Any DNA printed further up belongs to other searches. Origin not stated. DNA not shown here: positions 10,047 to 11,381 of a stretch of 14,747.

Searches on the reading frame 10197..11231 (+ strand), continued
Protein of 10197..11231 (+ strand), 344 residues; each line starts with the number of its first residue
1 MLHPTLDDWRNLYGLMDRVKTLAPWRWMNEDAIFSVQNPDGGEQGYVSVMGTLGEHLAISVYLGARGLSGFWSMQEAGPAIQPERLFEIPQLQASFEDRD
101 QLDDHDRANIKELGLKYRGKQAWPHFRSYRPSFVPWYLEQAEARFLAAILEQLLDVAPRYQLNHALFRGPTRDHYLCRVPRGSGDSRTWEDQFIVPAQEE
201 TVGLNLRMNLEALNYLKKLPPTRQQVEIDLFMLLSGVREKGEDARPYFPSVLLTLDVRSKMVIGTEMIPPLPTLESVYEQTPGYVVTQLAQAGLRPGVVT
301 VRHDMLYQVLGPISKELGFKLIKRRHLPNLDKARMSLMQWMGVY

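Call 63: search_protein_families(library=pfam, proteins=[P0378, P0406, P0424, P0430, P0436, P0454, P0489, P0490, P0508, P0470], max_evalue=0.001)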
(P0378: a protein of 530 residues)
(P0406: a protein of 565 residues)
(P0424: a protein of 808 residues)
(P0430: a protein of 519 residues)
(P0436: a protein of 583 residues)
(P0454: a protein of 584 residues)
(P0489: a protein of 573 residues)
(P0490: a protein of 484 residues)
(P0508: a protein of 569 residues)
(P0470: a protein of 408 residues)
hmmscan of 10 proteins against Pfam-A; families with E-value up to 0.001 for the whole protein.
P0378 (530 aa): 3 families
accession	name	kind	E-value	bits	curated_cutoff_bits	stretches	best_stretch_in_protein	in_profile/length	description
PF23988.1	DUF7309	-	3.7e-54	183.1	27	1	11-180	1-170/170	Domain of unknown function (DUF7309)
PF22007.2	DUF6930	-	1.4e-29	103.2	27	1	210-334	1-122/123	Domain of unknown function (DUF6930)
PF07929.16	PRiA4_ORF3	-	1.2e-20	74.3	26.6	1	406-523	12-131/173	Plasmid pRiA4b ORF-3-like protein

P0406 (565 aa): 3 families
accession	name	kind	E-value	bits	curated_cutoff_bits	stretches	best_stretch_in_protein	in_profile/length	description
PF07929.16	PRiA4_ORF3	-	9.2e-70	234.3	26.6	1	381-549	1-172/173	Plasmid pRiA4b ORF-3-like protein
PF23988.1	DUF7309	-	1.5e-59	200.7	27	1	10-178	1-170/170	Domain of unknown function (DUF7309)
PF22007.2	DUF6930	-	9.7e-17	61.8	27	1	213-336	2-122/123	Domain of unknown function (DUF6930)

P0424 (808 aa): 3 families
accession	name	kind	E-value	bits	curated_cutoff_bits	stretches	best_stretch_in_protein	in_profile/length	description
PF23988.1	DUF7309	-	6.7e-53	179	27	1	11-183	1-170/170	Domain of unknown function (DUF7309)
PF07929.16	PRiA4_ORF3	-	3.7e-20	72.8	26.6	1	690-803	14-128/173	Plasmid pRiA4b ORF-3-like protein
PF22007.2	DUF6930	-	6.6e-20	72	27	1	215-337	2-122/123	Domain of unknown function (DUF6930)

P0430 (519 aa): 2 families
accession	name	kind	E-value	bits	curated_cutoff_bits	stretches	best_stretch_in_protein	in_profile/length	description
PF23988.1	DUF7309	-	6.2e-50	169.3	27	1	11-192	1-170/170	Domain of unknown function (DUF7309)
PF22007.2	DUF6930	-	1.5e-14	54.7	27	1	226-348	2-122/123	Domain of unknown function (DUF6930)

P0436 (583 aa): 2 families
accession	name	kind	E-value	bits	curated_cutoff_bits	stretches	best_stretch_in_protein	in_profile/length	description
PF23988.1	DUF7309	-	1.7e-52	177.7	27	1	252-421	1-170/170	Domain of unknown function (DUF7309)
PF22007.2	DUF6930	-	3.4e-19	69.7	27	1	463-578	9-122/123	Domain of unknown function (DUF6930)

P0454 (584 aa): 3 families
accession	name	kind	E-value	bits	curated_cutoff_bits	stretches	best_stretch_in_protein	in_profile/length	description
PF07929.16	PRiA4_ORF3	-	2.1e-72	242.9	26.6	1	404-573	1-173/173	Plasmid pRiA4b ORF-3-like protein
PF23988.1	DUF7309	-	5.8e-52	175.9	27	1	10-179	1-170/170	Domain of unknown function (DUF7309)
PF22007.2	DUF6930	-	4.5e-20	72.5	27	1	214-337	2-122/123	Domain of unknown function (DUF6930)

P0489 (573 aa): 3 families
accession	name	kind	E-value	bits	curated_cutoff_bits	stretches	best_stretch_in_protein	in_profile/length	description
PF07929.16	PRiA4_ORF3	-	9.6e-63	211.4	26.6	1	19-191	2-172/173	Plasmid pRiA4b ORF-3-like protein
PF23988.1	DUF7309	-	2e-54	184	27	1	240-411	1-170/170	Domain of unknown function (DUF7309)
PF22007.2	DUF6930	-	1.9e-20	73.8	27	1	445-569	2-122/123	Domain of unknown function (DUF6930)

P0490 (484 aa): 2 families
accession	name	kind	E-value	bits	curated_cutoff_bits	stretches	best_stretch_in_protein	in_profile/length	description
PF23988.1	DUF7309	-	1.7e-43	148.4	27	1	150-319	1-170/170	Domain of unknown function (DUF7309)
PF22007.2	DUF6930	-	3e-16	60.2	27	1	354-476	2-122/123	Domain of unknown function (DUF6930)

P0508 (569 aa): 2 families
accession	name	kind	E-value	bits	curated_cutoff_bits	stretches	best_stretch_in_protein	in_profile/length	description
PF23988.1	DUF7309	-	2.5e-52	177.1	27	1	11-181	1-170/170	Domain of unknown function (DUF7309)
PF22007.2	DUF6930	-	8.3e-08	32.9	27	1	228-301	53-123/123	Domain of unknown function (DUF6930)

P0470 (408 aa): 3 families
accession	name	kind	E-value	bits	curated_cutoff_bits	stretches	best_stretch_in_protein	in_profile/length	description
PF23988.1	DUF7309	-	3.5e-51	173.4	27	1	11-179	1-170/170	Domain of unknown function (DUF7309)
PF22007.2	DUF6930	-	4.4e-19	69.3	27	1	214-337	2-123/123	Domain of unknown function (DUF6930)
PF02810.21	SEC-C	-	2.6e-10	40.4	20.4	1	379-397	1-19/19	SEC-C motif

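Call 69: fold_search(model_id=the predicted structure, library=pdb)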
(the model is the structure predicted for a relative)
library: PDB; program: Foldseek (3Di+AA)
matches with E <= 10: 680; with E <= 0.001: 1
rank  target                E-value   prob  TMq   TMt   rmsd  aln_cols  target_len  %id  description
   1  3jcm_A                3.3e-04  0.87  0.18  0.04  20.1       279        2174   11  Cryo-EM structure of the spliceosomal U4/U6.U5 tri-snRNP (released 2016-02-24)
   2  8ea3_X                1.8e-03  1.00  0.27  0.19  18.5       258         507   12  V-K CAST Transpososome from Scytonema hofmanni, major configuration (released 2022-11-30)
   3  8aa5_AP1              1.8e-03  0.99  0.27  0.21  18.3       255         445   12  Cryo-EM structure of the strand transfer complex of the TnsB transposase (type V-K CRISPR-associated transposon) (released 2022-10-19)
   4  7svw_B                2.3e-03  0.99  0.27  0.21  20.5       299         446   10  Strand-transfer complex of TnsB from ShCAST (released 2022-08-10)
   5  5zwm_A                2.3e-03  0.94  0.25  0.05  18.4       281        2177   12  Cryo-EM structure of the yeast pre-B complex at an average resolution of 3.4~4.6 angstrom (tri-snRNP and U2 snRNP Part (released 2018-08-29)
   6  8ea3_W                3.2e-03  0.99  0.26  0.18  18.5       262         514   14  V-K CAST Transpososome from Scytonema hofmanni, major configuration (released 2022-11-30)
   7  3hos_A                3.2e-03  0.82  0.20  0.21  17.8       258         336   11  Crystal structure of the mariner Mos1 paired end complex with Mg (released 2009-09-22)
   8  4jkb_A                4.1e-03  1.00  0.22  0.32   6.7       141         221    9  Open and closed forms of V1788D human PRP8 RNase H-like domain with bound Mg ion (released 2013-05-22)
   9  5hoo_A                4.3e-03  0.90  0.21  0.22  18.1       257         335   11  Crystal structure of the Mos1 Strand Transfer Complex (released 2016-06-01)
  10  4u7b_A                4.3e-03  0.82  0.20  0.21  17.6       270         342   11  Crystal structure of a pre-cleavage Mos1 transpososome (released 2015-02-11)
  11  6ah0_A                4.3e-03  0.80  0.21  0.04  24.5       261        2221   12  The Cryo-EM Structure of the Precusor of Human Pre-catalytic Spliceosome (pre-B complex) (released 2018-11-14)
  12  4jk9_A                4.6e-03  1.00  0.24  0.35   5.7       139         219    9  Open and closed forms of wild-type human PRP8 RNase H-like domain with bound Co ion (released 2013-05-22)
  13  6bk8_A                4.8e-03  0.89  0.24  0.05  20.6       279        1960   12  S. cerevisiae spliceosomal post-catalytic P complex (released 2018-02-21)
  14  8i0r_A                5.7e-03  0.87  0.25  0.05  25.0       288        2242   11  The cryo-EM structure of human Bact-I complex (released 2024-07-31)
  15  2x78_B                6.4e-03  1.00  0.23  0.41   4.6       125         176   17  Human foamy virus integrase - catalytic core. (released 2010-08-11)
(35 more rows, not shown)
